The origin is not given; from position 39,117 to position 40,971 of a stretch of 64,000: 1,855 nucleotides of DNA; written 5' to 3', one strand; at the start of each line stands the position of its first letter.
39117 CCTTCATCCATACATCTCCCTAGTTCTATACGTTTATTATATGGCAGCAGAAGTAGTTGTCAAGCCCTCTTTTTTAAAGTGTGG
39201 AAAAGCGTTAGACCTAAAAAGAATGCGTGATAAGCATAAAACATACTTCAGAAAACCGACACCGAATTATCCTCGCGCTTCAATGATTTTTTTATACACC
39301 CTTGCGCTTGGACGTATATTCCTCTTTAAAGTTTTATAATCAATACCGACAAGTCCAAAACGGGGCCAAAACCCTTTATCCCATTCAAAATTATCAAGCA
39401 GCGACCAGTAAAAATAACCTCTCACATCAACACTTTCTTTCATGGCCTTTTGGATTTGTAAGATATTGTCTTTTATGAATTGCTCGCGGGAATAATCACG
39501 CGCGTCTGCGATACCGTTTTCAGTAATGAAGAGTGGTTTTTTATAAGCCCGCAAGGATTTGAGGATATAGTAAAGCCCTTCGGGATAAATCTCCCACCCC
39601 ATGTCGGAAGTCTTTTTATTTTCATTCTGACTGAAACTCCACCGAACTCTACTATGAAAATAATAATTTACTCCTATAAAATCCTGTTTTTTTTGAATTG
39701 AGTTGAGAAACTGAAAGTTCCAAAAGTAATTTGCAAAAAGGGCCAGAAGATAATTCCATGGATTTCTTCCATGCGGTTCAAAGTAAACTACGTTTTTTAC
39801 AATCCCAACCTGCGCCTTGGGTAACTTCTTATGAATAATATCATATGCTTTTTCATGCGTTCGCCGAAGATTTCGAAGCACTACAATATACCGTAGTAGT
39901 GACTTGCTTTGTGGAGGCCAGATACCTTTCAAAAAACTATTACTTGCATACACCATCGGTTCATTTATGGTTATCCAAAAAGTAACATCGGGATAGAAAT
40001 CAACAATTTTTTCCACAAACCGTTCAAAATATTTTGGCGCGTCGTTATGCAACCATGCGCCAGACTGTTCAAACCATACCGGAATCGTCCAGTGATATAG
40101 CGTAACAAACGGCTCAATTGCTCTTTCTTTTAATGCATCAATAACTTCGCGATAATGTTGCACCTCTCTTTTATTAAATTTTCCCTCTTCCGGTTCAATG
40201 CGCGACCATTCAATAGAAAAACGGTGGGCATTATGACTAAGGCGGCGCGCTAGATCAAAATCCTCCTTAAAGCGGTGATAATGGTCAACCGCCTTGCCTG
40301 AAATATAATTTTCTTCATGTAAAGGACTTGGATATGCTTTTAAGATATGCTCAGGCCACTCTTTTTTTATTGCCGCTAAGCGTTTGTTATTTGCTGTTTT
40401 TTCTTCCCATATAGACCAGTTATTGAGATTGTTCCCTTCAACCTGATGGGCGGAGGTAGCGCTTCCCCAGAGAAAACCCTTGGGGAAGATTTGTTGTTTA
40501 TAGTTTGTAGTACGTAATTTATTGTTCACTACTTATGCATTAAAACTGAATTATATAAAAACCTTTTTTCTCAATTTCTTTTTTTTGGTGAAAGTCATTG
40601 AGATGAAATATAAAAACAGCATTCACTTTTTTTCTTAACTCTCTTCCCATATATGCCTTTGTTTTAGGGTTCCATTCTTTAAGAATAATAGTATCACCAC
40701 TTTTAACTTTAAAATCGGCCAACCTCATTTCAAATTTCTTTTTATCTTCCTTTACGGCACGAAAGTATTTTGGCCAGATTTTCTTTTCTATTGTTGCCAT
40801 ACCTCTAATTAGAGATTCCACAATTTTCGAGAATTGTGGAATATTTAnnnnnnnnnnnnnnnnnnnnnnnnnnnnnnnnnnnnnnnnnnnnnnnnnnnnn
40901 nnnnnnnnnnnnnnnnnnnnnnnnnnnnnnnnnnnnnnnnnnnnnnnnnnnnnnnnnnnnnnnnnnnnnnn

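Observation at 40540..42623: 591-aa cysteine-rich protein with mirrored terminal zinc ribbons and a duplicated internal Cys module, paired with a DUF3850 protein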

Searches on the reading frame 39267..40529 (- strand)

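Call 3: search_protein_families(library=pfam, proteins=[window:39267-40529:-], max_evalue=1)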
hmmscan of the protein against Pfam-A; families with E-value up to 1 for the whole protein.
window:39267-40529:- (420 aa): 2 families
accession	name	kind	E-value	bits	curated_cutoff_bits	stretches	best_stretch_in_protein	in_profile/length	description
PF00232.24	Glyco_hydro_1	-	3.6e-83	280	22.6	2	12-256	2-231/453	Glycosyl hydrolase family 1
PF14489.11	QueF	-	0.13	12.9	27.3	1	208-239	19-50/81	QueF-like protein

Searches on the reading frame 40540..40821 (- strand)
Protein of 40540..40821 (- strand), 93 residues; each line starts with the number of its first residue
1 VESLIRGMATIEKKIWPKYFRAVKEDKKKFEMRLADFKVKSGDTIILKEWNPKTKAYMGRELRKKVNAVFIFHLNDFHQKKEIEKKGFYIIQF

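Call 3: search_protein_families(library=pfam, proteins=[window:40540-40821:-], max_evalue=1)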
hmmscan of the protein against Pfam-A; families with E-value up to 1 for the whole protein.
window:40540-40821:- (93 aa): 4 families
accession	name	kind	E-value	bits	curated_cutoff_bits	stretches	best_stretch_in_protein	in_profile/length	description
PF12961.13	DUF3850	-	1.4e-15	57.6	22.9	1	10-73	1-62/77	Domain of unknown function (DUF3850)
PF04266.20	ASCH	-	0.0045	18.1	21.2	1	15-62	3-50/103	ASCH domain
PF00366.26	Ribosomal_S17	-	0.053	14.1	25.9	1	13-55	18-60/68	Ribosomal protein S17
PF01964.24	ThiC_Rad_SAM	-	0.11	11.7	25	1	17-85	12-80/420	Radical SAM ThiC family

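Call 4: search_protein_families(library=ncbifam, proteins=[window:40540-40821:-], max_evalue=1)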
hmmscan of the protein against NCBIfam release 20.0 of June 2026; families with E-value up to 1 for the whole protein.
window:40540-40821:- (93 aa): 0 families

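Call 29: search_protein_families(library=phrogs, proteins=[window:40540-40821:-], max_evalue=0.1)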
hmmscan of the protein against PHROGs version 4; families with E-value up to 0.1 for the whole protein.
window:40540-40821:- (93 aa): 5 families
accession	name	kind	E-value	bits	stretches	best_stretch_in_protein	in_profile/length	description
phrog_986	-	DNA, RNA and nucleotide metabolism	8.9e-14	52.8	1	8-69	95-154/253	RNA-binding protein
phrog_1812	-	unknown function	6.1e-11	43.3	1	12-78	6-68/150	-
phrog_16529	-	unknown function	1.6e-08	35.8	1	12-69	4-59/140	-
phrog_24858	-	unknown function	8.3e-08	33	1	10-81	104-168/180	-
phrog_19935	-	DNA, RNA and nucleotide metabolism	0.0065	17.5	1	12-51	6-48/116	RNA-binding protein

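Call 30: search_protein_families(library=padloc, proteins=[window:40540-40821:-], max_evalue=0.1)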
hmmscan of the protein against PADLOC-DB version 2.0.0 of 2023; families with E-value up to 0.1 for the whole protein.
window:40540-40821:- (93 aa): 0 families

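Call 92: search_dna_similar(query=window:40540-40800:-, collection=phages, mode=protein, max_rows=8, max_evalue=0.001)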
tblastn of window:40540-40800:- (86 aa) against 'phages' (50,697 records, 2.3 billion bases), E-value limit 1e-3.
Records with a match: 37; places in all: 37; records where one place covers at least 80% of the query: 10.
Best place of each record, by identity: <60% 37.
By first word of the organism name: Klebsiella 9; Listeria 6; Enterococcus 3; Bdellovibrio 3; Erwinia 2; Vibrio 2; Clostridium 2; Proteus 2; Escherichia 2; Aeromonas 2; and 4 more.
By host as written in the record: Klebsiella pneumoniae 5; - 3; Listeria monocytogenes 3; Listeria monocytogenes ATCC 19115 2; Erwinia persicina 2; Enterococcus sp. 2; Clostridium difficile 2; Escherichia coli BL21(DE3) 2; and 14 more.
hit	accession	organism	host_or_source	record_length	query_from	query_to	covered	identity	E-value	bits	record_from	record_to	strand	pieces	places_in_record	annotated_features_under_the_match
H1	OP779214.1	Listeria phage LP-P111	Listeria monocytogenes LM 71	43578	3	84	95%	37.8%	8e-6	47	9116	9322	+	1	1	RNA-binding protein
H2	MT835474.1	Bacteriophage sp.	human fecal samples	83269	4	65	72%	50.0%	3e-8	54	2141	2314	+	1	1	record has no annotation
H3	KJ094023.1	Listeria phage LP-101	Listeria monocytogenes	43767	3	73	83%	40.8%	2e-6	49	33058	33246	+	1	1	DUF3850 domain-containing protein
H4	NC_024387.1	Listeria phage LP-101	Listeria monocytogenes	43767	3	73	83%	40.8%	2e-6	49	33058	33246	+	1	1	DUF3850 domain-containing protein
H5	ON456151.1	Listeria phage HB17054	Listeria monocytogenes ATCC 19115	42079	3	73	83%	38.0%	6e-6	48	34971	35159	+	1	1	hypothetical protein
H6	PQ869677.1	Listeria phage LMC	Listeria monocytogenes ATCC 19115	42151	3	73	83%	38.0%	6e-6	48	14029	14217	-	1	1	hypothetical protein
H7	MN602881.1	Erwinia phage Midgardsormr38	Erwinia persicina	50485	1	62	72%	43.5%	2e-4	44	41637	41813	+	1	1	protein of unknown function DUF3850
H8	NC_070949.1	Erwinia phage Midgardsormr38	Erwinia persicina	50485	1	62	72%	43.5%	2e-4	44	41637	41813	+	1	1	protein of unknown function DUF3850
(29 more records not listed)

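Call 93: find_homologous_proteins(query=window:40540-40800:-)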
Query window:40540-40800:- (86 aa): 193 proteins with E <= 0.001 among 193 candidates; the best 120 are listed.
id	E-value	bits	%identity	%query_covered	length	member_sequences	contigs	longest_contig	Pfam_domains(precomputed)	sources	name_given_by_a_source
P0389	1.2e-49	183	100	100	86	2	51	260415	PF12961.14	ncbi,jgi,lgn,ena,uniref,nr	ncbi:MAG: hypothetical protein A3C80_02790 [Candidatus Ryanbacteria bacterium RIFCSPHIGHO2_02_FULL_4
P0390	7.6e-33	130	71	100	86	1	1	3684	PF12961.14,PF04266.21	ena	-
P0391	1.1e-32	129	71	100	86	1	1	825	PF12961.14,PF04266.21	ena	-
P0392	1.1e-32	129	71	100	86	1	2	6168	PF12961.14,PF04266.21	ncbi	-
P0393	1.2e-32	129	72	100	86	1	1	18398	PF12961.14,PF04266.21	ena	-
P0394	1.2e-32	129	72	100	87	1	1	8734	PF12961.14,PF04266.21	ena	-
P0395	1.8e-32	129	71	100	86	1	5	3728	PF12961.14,PF04266.21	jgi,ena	-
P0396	3.2e-32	128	71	100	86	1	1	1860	PF12961.14,PF04266.21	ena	-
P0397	4.7e-32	127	69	100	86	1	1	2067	PF12961.14,PF04266.21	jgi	jgi:ASC-1-like (ASCH) protein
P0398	6.0e-32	127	70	100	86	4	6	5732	PF12961.14,PF04266.21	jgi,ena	-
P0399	7.7e-32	127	72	100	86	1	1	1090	PF12961.14,PF04266.21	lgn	-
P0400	1.1e-31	126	70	100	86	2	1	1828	PF12961.14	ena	-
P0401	2.2e-31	125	67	100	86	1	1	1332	PF12961.14,PF04266.21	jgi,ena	-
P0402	3.1e-31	125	69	100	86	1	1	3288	PF12961.14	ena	-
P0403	4.7e-31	124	69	100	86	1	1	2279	PF12961.14,PF04266.21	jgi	-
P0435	6.2e-29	117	64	100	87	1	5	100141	PF12961.14,PF04266.21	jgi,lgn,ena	jgi:ASC-1-like (ASCH) protein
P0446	1.4e-28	116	65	100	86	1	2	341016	PF12961.14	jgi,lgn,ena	-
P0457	3.2e-28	115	67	100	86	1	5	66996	PF12961.14,PF04266.21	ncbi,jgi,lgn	-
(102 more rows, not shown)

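Call 94: find_encoding_contigs(protein=P0393, flank=4000, max_places=2)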
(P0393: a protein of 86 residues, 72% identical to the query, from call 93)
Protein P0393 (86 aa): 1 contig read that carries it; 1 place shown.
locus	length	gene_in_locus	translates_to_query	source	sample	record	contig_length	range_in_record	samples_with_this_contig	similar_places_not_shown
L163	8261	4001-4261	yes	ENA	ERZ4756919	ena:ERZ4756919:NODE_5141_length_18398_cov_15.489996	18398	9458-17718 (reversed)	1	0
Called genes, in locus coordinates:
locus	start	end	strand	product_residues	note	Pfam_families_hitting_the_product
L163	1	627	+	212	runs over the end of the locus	PF01553:Acyltransferase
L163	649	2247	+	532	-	PF00289:Biotin_carb_N, PF02786:CPSase_L_D2, PF07478:Dala_Dala_lig_C, PF02785:Biotin_carb_C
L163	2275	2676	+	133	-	PF25917:BSH_RND (faint), PF25984:BSH_YknX (faint), PF26077:BSH_Fcp1 (faint), PF25997:BSH_YhbJ (faint), PF00364:Biotin_lipoyl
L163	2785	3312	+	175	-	PF03099:BPL_LplA_LipB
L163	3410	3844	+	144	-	PF00293:NUDIX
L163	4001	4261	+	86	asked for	PF04266:ASCH (weak), PF12961:DUF3850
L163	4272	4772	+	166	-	PF00583:Acetyltransf_1, PF13673:Acetyltransf_10 (weak), PF13508:Acetyltransf_7 (weak)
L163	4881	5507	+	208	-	PF12917:YfbR-like (faint), PF13023:HD_3, PF01966:HD (weak), PF13023:HD_3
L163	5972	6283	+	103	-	-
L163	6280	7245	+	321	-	PF01180:DHO_dh, PF01207:Dus (faint), PF03060:NMO (weak)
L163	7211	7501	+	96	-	-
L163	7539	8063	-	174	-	PF00293:NUDIX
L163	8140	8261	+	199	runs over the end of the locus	PF01613:Flavin_Reduct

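Call 95: find_encoding_contigs(protein=P0435, flank=4000, max_places=2)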
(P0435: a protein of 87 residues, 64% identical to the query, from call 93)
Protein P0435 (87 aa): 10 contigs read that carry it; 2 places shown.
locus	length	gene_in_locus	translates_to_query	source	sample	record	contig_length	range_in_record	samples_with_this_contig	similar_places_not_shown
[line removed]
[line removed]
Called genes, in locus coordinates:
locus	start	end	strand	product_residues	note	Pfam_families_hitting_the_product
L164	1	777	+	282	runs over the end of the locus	PF01555:N6_N4_Mtase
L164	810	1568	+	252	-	PF01555:N6_N4_Mtase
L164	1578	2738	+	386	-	-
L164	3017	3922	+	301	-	PF09864:MliC (weak)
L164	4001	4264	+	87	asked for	PF12961:DUF3850, PF04266:ASCH (weak)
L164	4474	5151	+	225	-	PF05552:MS_channel_1st_1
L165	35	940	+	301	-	PF09864:MliC (weak)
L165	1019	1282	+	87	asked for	PF12961:DUF3850, PF04266:ASCH (weak)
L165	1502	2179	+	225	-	PF05552:MS_channel_1st_1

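Call 96: find_encoding_contigs(protein=P0446, flank=4000, max_places=2)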
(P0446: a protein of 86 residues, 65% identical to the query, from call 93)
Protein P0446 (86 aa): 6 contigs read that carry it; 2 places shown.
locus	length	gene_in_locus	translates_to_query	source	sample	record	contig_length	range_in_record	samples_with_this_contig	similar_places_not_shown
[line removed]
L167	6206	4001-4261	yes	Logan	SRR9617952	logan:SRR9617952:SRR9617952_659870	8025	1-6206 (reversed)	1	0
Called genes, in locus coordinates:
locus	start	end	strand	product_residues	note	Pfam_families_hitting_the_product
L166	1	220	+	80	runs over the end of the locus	PF26604:CBU_0592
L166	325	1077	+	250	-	PF04402:SIMPL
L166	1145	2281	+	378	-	PF01702:TGT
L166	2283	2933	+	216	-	PF01509:TruB_N, PF16198:TruB_C_2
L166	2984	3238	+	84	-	PF12728:HTH_17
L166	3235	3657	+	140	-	PF02661:Fic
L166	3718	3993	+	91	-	PF18905:DUF5661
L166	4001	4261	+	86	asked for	PF12961:DUF3850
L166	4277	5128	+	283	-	-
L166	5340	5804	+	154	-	PF03073:TspO_MBR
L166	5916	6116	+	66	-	PF04070:DUF378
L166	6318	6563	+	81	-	PF18893:DUF5652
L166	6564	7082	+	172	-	PF10646:Germane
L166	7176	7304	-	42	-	-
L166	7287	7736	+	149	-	-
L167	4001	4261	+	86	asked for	PF12961:DUF3850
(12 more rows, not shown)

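Call 97: find_encoding_contigs(protein=P0457, flank=4000, max_places=2)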
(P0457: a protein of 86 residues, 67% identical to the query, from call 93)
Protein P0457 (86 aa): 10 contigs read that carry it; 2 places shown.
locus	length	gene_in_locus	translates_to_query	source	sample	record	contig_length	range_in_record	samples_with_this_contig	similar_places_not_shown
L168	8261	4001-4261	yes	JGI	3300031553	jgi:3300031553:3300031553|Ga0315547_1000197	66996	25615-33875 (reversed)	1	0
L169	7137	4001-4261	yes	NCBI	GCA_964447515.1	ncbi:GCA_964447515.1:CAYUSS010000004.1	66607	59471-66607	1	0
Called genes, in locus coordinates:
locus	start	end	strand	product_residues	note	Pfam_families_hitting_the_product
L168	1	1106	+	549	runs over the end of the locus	-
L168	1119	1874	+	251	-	-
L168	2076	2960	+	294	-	PF00565:SNase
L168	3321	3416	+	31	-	-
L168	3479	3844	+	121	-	PF01503:PRA-PH (weak), PF03819:MazG, PF12643:MazG-like (weak)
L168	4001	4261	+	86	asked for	PF12961:DUF3850, PF04266:ASCH (weak)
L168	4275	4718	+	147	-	-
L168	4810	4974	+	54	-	-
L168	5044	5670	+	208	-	PF00300:His_Phos_1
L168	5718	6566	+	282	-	PF12705:PDDEXK_1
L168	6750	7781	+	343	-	PF13581:HATPase_c_2, PF14213:DUF4325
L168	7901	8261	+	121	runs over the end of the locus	PF24963:DUF7768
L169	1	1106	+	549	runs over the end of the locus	-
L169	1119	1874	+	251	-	-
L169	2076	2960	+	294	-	PF00565:SNase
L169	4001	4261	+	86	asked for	PF12961:DUF3850, PF04266:ASCH (weak)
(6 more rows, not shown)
